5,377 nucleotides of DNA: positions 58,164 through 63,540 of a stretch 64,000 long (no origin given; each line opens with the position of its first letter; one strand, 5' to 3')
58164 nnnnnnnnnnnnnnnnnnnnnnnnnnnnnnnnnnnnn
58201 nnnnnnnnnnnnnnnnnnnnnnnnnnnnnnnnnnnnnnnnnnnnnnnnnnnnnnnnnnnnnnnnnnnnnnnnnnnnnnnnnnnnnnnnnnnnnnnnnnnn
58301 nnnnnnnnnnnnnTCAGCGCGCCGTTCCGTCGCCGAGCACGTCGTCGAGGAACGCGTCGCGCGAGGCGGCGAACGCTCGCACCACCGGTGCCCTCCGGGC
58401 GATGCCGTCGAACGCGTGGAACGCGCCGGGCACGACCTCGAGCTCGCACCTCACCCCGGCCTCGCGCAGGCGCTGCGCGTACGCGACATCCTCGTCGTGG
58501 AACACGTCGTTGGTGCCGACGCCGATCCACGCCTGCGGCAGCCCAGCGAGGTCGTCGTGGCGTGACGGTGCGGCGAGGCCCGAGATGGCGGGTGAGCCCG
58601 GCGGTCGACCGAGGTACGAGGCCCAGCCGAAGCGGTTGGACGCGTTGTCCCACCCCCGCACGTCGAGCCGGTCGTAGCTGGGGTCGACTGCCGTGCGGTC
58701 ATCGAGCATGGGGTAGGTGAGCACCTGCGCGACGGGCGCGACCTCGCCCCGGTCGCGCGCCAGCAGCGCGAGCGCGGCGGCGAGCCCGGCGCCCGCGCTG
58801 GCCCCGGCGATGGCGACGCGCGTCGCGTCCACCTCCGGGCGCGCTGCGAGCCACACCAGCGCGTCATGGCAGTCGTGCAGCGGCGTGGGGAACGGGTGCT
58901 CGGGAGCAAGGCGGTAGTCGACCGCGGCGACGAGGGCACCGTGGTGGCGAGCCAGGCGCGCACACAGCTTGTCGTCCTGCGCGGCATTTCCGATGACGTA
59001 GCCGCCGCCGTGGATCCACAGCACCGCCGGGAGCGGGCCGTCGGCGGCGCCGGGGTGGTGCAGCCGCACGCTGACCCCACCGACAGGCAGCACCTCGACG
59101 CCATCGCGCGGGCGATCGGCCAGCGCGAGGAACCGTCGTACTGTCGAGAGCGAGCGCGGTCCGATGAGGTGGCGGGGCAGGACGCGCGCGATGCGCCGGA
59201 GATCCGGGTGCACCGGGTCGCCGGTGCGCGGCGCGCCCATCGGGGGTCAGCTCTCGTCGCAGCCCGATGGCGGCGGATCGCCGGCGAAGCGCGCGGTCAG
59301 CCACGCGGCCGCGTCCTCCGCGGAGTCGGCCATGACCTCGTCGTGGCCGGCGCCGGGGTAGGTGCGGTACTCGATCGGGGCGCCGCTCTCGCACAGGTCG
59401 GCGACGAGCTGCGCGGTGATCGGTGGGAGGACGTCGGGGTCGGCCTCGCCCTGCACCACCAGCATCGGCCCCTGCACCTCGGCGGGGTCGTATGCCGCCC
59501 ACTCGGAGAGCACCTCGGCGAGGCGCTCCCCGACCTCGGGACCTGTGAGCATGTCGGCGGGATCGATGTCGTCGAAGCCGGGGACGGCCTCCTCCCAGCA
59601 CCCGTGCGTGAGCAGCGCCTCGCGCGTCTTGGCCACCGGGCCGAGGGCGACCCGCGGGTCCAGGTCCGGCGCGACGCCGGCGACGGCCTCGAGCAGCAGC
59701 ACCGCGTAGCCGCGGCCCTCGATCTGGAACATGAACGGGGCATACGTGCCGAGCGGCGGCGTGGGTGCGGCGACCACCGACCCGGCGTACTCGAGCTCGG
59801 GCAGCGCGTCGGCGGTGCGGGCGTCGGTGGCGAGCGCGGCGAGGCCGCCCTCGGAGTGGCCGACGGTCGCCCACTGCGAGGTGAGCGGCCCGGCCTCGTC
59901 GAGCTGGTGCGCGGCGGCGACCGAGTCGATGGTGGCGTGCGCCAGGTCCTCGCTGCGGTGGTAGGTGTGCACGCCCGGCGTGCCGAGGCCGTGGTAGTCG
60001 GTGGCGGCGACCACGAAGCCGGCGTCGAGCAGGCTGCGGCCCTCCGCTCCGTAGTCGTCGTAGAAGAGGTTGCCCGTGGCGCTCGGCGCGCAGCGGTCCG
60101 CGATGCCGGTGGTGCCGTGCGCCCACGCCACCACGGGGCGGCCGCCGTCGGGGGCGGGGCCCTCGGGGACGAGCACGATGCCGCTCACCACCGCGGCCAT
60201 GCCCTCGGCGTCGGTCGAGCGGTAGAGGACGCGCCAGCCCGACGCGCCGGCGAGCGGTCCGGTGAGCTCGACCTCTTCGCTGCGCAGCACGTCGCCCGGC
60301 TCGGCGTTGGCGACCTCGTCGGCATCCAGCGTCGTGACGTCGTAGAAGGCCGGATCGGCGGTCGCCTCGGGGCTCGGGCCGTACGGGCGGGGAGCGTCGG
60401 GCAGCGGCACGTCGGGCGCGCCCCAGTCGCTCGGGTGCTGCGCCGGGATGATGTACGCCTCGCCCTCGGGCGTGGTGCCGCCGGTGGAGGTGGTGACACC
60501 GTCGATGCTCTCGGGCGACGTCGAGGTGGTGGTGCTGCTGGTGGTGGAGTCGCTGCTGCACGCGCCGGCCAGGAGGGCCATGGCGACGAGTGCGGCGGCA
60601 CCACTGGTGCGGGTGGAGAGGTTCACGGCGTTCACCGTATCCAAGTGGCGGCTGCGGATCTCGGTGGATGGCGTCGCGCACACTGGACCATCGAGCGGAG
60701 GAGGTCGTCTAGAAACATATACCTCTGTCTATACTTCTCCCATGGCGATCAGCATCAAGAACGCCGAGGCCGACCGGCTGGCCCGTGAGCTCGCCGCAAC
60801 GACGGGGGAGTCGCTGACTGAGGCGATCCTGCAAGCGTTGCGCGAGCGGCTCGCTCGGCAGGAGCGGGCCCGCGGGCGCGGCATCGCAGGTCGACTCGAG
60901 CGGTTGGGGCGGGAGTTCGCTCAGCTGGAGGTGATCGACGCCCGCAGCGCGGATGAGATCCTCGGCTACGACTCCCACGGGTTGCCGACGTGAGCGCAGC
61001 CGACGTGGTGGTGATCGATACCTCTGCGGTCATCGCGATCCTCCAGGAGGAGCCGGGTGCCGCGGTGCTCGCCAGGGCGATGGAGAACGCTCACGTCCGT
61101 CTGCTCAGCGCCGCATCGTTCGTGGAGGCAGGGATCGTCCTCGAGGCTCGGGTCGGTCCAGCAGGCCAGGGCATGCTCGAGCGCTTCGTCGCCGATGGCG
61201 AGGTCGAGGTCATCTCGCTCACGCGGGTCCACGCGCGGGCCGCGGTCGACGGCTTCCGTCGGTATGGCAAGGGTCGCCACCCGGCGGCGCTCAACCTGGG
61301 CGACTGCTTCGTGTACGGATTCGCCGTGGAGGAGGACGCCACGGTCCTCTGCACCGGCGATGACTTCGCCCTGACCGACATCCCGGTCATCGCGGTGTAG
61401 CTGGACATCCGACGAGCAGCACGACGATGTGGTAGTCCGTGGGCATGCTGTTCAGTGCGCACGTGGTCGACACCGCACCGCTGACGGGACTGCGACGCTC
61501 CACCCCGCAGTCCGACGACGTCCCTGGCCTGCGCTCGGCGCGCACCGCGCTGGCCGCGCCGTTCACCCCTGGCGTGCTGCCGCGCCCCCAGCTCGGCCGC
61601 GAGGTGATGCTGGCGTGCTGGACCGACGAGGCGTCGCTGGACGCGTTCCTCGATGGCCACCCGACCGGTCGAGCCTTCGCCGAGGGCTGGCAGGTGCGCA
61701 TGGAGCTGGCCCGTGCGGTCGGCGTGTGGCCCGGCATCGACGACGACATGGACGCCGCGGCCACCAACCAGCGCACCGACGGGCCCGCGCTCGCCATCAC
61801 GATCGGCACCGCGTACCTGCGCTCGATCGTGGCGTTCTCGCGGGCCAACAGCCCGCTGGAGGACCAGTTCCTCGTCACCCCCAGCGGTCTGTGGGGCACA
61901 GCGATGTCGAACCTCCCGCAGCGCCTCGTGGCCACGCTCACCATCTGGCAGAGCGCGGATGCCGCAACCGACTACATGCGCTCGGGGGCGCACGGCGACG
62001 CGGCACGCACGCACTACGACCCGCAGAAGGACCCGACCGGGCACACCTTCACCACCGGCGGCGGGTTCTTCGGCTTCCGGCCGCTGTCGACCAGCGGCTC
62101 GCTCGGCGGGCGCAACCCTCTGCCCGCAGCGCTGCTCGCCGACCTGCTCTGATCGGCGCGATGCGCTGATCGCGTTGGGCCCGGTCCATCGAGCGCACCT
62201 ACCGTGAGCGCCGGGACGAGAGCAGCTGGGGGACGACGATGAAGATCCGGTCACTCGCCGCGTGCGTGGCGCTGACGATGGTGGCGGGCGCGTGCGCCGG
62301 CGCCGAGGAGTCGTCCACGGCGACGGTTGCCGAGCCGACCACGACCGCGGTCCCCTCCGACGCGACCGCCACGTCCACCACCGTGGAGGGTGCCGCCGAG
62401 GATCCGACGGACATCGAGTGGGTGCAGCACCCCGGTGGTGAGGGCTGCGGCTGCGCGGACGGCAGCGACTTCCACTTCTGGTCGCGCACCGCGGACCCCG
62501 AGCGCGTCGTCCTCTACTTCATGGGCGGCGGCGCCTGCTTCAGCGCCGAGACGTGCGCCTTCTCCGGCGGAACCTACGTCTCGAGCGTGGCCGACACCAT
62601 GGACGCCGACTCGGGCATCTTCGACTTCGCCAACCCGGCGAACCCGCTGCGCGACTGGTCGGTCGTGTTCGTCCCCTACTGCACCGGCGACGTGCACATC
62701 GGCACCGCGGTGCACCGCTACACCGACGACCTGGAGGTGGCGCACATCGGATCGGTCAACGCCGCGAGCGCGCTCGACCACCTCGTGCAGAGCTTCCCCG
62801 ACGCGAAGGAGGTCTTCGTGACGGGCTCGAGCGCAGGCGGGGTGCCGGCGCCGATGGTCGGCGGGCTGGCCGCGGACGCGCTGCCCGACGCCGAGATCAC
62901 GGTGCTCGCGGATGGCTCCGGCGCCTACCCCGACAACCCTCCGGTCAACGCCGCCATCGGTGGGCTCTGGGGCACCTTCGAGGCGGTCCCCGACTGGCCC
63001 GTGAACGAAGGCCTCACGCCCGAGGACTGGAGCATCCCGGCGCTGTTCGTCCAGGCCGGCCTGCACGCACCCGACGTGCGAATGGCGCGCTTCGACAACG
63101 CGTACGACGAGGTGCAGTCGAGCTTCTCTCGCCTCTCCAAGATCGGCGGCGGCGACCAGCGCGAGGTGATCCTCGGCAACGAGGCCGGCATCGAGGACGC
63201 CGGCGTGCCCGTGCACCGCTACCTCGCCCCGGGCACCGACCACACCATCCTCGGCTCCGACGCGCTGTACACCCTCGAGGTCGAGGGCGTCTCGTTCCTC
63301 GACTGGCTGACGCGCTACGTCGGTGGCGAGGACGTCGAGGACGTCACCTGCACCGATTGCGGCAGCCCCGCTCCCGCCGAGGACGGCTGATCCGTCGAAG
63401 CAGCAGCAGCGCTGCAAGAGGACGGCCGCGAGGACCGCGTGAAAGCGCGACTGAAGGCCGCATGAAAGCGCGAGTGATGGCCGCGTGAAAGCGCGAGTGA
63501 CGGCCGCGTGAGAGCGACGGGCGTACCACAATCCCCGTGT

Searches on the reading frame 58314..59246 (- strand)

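Call 17: search_protein_families(library=pfam, proteins=[window:58314-59246:-], max_evalue=0.001)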
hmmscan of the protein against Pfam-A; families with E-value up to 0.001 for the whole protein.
window:58314-59246:- (310 aa): 6 families
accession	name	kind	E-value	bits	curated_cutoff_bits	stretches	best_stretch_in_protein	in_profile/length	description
PF07859.19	Abhydrolase_3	-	2.5e-60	204.3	25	1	75-279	1-208/210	alpha/beta hydrolase fold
PF20434.5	BD-FAE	-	8.5e-19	68.4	26.8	1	63-165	4-112/215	BD-FAE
PF00135.34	COesterase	-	1.7e-06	27.7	27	1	70-166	101-207/515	Carboxylesterase family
PF00326.27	Peptidase_S9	-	5.6e-06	26.4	22.6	0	123-186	45-107/213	Prolyl oligopeptidase family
PF05448.18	AXE1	-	0.00027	20.3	21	0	130-172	164-206/321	Acetyl xylan esterase (AXE1)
PF01738.24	DLH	-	0.0004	20.5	21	0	241-283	148-192/217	Dienelactone hydrolase family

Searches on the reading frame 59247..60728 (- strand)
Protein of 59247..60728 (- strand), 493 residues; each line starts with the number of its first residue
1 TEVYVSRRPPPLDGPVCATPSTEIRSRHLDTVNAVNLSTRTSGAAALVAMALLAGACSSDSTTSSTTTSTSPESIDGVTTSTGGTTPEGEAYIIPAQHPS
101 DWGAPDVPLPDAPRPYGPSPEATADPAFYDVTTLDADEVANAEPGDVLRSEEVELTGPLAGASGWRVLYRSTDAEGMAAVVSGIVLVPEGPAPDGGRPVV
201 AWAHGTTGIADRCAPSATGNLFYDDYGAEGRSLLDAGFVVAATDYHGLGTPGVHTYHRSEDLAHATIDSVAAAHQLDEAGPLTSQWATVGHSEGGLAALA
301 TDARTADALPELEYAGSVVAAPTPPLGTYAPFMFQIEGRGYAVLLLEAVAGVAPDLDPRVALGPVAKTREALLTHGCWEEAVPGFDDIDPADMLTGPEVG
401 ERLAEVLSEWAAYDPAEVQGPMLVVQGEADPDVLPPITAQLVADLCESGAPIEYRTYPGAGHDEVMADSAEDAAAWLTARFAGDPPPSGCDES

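Call 17: search_protein_families(library=pfam, proteins=[window:59247-60728:-], max_evalue=0.001)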
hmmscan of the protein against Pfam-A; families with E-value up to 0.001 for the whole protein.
window:59247-60728:- (493 aa): 3 families
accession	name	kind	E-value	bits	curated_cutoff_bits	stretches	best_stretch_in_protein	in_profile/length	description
PF03583.20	LIP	-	3.2e-16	60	23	1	232-488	21-285/286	Secretory lipase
PF00326.27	Peptidase_S9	-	6.7e-14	52.3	22.6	1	405-478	127-207/213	Prolyl oligopeptidase family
PF12146.15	Hydrolase_4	-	6.4e-08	32.6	27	1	228-463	22-233/239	Serine aminopeptidase, S33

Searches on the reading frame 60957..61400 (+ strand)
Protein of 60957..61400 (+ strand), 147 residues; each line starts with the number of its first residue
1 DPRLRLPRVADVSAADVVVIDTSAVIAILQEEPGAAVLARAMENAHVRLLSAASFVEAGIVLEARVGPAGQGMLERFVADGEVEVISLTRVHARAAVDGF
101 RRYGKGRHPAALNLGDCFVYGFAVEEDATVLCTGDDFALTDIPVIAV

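Call 17: search_protein_families(library=pfam, proteins=[window:60957-61400:+], max_evalue=0.001)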
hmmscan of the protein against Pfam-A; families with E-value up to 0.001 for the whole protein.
window:60957-61400:+ (147 aa): 1 family
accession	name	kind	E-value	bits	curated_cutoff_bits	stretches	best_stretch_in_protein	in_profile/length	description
PF01850.27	PIN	-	3.3e-14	54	23.6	1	18-136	1-113/120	PIN domain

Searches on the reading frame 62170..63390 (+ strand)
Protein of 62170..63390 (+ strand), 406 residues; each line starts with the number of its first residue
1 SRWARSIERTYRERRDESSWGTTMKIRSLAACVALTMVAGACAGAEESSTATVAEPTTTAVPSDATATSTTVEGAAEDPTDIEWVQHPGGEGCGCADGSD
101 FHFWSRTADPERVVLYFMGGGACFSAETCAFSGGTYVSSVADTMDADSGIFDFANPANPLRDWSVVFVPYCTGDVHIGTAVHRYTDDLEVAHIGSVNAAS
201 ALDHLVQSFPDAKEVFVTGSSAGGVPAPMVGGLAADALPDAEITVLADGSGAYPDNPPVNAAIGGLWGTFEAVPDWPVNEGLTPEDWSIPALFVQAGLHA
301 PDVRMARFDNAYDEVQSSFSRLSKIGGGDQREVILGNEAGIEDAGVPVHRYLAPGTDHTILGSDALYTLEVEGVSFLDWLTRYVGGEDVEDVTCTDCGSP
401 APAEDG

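Call 17: search_protein_families(library=pfam, proteins=[window:62170-63390:+], max_evalue=0.001)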
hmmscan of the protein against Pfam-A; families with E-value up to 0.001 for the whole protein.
window:62170-63390:+ (406 aa): 1 family
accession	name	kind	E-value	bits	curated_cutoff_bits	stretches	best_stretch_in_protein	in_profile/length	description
PF03283.19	PAE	-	3.4e-18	66.3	26.6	1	77-259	6-194/355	Pectinacetylesterase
